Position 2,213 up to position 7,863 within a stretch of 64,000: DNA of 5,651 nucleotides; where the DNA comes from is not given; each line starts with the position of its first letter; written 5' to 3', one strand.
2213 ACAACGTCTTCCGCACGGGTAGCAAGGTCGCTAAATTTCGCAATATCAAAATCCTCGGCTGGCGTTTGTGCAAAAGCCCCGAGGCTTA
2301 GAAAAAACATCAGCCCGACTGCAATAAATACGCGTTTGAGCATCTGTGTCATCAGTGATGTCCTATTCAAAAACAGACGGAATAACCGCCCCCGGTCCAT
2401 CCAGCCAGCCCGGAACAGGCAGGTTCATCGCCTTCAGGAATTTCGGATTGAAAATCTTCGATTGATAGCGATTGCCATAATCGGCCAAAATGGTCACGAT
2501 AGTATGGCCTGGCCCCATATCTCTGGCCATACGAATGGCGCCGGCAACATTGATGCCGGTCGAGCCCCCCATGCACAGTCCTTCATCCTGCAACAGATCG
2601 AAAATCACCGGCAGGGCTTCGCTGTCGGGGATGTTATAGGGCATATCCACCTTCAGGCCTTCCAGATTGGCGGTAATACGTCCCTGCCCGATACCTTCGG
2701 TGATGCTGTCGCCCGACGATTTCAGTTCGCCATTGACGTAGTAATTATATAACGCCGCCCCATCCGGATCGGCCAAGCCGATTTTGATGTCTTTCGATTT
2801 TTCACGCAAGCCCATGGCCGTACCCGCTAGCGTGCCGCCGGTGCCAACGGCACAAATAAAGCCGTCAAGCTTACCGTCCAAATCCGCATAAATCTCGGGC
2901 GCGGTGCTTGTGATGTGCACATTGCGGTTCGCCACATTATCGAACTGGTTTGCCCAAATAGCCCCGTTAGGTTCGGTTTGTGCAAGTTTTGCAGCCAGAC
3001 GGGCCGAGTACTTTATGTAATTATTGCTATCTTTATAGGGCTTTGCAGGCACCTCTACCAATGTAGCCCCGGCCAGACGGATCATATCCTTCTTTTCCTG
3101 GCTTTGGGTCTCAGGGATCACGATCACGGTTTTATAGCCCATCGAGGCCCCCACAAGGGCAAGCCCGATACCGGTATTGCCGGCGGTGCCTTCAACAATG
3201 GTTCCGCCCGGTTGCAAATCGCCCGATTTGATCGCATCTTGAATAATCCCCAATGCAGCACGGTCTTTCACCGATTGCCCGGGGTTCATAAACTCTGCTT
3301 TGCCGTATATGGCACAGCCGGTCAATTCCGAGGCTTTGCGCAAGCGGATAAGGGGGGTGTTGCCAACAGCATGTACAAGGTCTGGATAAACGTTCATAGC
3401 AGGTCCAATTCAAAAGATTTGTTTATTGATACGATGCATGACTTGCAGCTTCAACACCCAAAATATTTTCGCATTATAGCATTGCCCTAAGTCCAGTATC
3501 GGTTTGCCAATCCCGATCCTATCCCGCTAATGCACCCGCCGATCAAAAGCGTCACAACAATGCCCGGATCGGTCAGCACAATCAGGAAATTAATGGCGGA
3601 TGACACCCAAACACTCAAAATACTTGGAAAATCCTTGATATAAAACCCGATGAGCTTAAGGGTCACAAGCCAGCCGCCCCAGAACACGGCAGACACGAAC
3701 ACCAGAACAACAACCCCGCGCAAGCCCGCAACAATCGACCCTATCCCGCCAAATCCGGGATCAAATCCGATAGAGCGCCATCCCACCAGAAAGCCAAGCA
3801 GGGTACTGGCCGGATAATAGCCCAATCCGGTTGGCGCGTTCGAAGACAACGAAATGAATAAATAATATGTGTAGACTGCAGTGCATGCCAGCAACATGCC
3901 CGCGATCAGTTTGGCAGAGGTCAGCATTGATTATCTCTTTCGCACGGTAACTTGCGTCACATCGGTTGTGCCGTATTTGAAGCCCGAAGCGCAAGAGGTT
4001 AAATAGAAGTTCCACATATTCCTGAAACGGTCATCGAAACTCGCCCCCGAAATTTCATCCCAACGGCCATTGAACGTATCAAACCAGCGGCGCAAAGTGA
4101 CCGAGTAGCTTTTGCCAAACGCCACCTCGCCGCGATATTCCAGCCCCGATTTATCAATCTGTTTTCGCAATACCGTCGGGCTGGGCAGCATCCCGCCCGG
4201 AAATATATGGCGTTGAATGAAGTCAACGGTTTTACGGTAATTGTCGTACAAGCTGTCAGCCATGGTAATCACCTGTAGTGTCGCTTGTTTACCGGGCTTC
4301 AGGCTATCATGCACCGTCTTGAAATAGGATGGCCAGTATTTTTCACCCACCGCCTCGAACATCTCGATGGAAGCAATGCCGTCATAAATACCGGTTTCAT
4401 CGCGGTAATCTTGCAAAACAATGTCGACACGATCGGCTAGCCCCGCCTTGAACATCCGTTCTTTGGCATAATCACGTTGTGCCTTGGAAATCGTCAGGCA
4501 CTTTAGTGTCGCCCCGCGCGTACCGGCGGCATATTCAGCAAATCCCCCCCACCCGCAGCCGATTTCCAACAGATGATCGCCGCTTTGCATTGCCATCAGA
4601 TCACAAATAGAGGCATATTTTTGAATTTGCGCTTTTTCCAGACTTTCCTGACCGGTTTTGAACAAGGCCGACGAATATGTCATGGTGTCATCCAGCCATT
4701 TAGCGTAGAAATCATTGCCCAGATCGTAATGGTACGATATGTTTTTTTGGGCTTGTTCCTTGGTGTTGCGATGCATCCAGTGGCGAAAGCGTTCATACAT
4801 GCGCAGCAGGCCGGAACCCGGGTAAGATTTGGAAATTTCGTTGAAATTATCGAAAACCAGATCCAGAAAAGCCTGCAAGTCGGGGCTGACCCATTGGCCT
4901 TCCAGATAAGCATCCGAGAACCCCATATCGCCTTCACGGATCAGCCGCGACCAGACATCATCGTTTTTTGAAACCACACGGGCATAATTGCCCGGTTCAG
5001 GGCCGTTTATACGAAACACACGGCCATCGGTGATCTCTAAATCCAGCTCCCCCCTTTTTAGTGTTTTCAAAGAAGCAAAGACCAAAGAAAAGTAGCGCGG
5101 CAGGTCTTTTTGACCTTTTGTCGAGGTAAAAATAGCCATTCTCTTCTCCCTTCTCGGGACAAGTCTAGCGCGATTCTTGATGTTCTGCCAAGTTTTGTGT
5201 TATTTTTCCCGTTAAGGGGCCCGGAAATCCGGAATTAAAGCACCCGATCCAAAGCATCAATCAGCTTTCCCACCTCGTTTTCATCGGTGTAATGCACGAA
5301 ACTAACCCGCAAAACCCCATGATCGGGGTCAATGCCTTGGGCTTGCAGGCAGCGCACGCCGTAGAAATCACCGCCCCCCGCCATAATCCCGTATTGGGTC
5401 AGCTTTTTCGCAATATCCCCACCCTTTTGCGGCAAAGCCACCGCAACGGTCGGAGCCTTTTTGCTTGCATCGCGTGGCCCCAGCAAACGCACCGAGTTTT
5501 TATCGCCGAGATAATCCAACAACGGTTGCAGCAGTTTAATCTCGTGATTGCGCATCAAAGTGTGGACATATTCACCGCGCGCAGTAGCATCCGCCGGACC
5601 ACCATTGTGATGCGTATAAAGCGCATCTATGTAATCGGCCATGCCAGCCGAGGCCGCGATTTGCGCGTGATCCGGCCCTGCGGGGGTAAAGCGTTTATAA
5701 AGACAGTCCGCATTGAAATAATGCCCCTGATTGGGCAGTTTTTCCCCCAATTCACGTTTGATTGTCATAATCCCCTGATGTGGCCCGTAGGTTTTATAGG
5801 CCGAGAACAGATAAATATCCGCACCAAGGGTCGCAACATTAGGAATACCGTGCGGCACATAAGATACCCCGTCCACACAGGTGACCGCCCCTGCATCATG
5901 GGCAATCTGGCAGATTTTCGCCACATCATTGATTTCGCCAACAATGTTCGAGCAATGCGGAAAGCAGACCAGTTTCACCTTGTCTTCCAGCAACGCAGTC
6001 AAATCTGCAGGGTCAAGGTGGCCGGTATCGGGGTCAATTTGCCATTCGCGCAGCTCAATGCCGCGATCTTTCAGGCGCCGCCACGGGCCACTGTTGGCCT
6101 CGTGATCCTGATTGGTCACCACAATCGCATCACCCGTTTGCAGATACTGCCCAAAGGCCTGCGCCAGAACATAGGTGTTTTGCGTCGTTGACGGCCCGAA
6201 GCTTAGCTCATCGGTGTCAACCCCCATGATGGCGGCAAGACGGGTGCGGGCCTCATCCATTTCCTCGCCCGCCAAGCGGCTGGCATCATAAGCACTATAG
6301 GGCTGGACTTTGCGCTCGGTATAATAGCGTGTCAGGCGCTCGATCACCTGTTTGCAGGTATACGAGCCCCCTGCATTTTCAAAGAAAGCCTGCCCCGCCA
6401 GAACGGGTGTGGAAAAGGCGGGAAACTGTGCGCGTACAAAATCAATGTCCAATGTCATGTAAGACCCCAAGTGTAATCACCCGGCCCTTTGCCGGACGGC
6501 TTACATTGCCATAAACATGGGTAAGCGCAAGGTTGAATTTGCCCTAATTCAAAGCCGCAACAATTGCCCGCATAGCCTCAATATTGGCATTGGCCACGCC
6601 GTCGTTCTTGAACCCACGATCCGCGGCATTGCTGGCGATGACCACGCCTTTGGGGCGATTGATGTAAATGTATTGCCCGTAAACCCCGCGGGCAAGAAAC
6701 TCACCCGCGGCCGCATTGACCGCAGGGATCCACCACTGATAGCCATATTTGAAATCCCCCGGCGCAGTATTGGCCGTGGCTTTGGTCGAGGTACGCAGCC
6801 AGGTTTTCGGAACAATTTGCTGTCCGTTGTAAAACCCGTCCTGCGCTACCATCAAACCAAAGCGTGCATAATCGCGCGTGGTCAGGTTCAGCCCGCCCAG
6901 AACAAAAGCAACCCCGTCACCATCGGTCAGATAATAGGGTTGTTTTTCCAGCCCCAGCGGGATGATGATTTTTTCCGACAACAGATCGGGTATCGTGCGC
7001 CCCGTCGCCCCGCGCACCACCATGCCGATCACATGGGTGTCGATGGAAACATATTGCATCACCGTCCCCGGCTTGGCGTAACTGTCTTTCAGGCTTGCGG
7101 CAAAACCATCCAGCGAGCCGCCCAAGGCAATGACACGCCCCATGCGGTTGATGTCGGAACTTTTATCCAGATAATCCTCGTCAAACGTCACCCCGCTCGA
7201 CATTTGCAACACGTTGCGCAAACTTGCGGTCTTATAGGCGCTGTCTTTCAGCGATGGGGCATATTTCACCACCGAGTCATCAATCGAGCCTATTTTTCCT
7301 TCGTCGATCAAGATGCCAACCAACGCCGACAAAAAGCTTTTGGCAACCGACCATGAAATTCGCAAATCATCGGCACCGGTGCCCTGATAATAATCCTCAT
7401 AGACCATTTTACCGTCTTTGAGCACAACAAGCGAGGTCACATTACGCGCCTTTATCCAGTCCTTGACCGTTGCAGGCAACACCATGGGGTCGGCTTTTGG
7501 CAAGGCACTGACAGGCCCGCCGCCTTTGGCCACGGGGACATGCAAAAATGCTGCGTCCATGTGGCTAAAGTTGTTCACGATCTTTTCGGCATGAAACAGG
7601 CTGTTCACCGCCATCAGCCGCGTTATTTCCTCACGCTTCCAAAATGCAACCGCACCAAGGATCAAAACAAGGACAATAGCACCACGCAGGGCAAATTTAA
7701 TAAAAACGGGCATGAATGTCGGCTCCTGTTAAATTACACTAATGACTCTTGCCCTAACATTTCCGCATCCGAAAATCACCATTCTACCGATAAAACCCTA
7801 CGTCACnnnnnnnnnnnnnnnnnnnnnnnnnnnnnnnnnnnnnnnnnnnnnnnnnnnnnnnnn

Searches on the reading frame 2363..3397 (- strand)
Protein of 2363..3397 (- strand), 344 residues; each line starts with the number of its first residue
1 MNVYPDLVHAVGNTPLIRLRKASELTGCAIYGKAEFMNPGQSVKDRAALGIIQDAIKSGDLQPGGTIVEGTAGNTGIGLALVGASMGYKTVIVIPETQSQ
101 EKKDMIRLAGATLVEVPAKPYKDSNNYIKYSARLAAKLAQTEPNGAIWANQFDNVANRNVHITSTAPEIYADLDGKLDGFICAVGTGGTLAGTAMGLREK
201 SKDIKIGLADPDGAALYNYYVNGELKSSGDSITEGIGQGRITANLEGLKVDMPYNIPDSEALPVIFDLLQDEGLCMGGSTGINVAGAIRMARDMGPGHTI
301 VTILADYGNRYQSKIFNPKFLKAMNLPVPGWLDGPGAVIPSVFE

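Call 26: search_protein_families(library=pfam, proteins=[window:2363-3397:-], max_evalue=0.00001)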
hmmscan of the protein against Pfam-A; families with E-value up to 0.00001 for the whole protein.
window:2363-3397:- (344 aa): 1 family
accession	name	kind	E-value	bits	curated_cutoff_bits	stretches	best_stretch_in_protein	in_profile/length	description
PF00291.31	PALP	-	4.4e-66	223.6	35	1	10-306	4-295/295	Pyridoxal-phosphate dependent enzyme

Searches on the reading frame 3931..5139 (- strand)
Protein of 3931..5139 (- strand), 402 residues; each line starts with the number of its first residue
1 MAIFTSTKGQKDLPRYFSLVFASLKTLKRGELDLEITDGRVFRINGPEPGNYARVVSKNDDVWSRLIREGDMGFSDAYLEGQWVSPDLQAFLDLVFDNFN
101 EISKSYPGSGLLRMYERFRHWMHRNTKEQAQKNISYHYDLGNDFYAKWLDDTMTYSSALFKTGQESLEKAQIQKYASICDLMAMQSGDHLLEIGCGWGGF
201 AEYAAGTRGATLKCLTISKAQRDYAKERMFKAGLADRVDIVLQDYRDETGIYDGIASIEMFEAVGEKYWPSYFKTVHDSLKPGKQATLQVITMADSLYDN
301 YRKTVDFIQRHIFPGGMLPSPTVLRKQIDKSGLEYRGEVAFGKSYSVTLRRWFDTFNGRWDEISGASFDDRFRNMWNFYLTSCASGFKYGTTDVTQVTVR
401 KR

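Call 26: search_protein_families(library=pfam, proteins=[window:3931-5139:-], max_evalue=0.00001)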
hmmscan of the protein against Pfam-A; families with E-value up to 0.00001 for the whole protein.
window:3931-5139:- (402 aa): 5 families
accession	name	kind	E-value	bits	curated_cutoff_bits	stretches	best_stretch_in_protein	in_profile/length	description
PF02353.26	CMAS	-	1.9e-77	260.7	27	1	127-397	3-273/273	Mycolic acid cyclopropane synthetase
PF13489.12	Methyltransf_23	-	2.6e-09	37.5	27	1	184-335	20-161/164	Methyltransferase domain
PF13649.12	Methyltransf_25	-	4.8e-09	37.2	27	1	191-283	2-96/97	Methyltransferase domain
PF08241.18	Methyltransf_11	-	1.6e-08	35.5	21.2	1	191-283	1-90/95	Methyltransferase domain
PF08242.18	Methyltransf_12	-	2.3e-07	31.9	30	1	191-283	1-95/98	Methyltransferase domain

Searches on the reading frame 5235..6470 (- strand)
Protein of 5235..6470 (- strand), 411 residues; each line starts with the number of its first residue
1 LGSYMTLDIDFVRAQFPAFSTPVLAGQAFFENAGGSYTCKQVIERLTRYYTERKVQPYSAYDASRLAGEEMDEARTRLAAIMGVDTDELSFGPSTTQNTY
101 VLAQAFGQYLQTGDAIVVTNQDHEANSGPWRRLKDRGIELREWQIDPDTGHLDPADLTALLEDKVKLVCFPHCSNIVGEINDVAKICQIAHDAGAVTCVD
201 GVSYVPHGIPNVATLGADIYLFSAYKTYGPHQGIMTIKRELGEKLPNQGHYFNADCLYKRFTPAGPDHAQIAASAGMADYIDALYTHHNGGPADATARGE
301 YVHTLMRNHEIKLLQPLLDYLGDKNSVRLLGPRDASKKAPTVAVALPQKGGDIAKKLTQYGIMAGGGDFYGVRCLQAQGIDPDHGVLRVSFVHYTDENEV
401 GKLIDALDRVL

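Call 26: search_protein_families(library=pfam, proteins=[window:5235-6470:-], max_evalue=0.00001)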
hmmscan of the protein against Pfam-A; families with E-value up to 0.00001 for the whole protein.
window:5235-6470:- (411 aa): 3 families
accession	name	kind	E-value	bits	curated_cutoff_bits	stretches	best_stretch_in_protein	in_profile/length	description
PF00266.25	Aminotran_5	-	1.5e-54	185.9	21.5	2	29-246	2-222/371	Aminotransferase class-V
PF01053.26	Cys_Met_Meta_PP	-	7.2e-10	38.4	27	1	103-235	81-207/381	Cys/Met metabolism PLP-dependent enzyme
PF00155.27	Aminotran_1_2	-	3.4e-08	33.5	19.7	1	72-200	45-185/361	Aminotransferase class I and II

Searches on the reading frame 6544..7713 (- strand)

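Call 26: search_protein_families(library=pfam, proteins=[window:6544-7713:-], max_evalue=0.00001)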
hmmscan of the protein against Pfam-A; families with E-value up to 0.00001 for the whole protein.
window:6544-7713:- (389 aa): 1 family
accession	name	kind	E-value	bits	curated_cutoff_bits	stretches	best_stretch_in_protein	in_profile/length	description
PF00144.29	Beta-lactamase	-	8.6e-29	101.2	27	1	93-363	17-308/329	Beta-lactamase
